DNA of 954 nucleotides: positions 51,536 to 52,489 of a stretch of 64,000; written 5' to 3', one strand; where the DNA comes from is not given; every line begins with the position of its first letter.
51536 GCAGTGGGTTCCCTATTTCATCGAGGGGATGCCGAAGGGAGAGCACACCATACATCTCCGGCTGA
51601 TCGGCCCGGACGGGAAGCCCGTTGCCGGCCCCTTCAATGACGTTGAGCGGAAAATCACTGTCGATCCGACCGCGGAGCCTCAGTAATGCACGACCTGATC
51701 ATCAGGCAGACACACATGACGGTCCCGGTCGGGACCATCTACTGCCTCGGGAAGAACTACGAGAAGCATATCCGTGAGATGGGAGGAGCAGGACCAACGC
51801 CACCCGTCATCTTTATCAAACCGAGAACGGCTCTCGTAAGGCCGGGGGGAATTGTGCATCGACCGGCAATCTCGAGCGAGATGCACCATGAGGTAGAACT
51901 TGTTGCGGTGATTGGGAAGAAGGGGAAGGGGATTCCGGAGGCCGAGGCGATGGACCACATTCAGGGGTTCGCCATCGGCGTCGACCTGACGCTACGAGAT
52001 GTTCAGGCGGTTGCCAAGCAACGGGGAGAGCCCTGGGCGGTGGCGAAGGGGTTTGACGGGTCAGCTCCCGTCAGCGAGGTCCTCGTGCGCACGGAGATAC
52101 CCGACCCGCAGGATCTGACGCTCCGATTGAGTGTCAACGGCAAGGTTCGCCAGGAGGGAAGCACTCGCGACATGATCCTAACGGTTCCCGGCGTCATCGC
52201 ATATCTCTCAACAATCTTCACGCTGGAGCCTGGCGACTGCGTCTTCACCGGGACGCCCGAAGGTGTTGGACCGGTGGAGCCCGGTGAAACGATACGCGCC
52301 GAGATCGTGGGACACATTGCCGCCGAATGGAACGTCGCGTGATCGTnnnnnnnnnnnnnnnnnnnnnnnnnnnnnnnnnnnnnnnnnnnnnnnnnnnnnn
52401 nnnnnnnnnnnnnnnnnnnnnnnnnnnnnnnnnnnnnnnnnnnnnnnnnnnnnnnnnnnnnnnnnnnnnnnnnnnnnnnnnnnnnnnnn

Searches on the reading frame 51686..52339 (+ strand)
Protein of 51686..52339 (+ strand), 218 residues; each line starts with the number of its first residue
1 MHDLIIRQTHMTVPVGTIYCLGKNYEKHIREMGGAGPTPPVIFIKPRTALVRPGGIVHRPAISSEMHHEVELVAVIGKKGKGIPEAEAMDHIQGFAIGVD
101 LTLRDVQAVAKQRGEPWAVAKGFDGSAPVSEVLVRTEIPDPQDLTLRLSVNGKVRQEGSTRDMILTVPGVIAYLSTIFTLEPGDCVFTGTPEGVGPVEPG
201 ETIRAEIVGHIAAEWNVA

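Call 73: search_protein_families(library=pfam, proteins=[window:51686-52339:+], max_evalue=0.00001)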
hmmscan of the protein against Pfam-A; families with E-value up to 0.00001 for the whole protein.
window:51686-52339:+ (218 aa): 1 family
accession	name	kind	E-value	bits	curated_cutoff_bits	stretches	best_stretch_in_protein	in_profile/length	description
PF01557.24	FAA_hydrolase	-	2.4e-60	204.3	23.9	1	17-209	1-205/214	Fumarylacetoacetate (FAA) hydrolase C-terminal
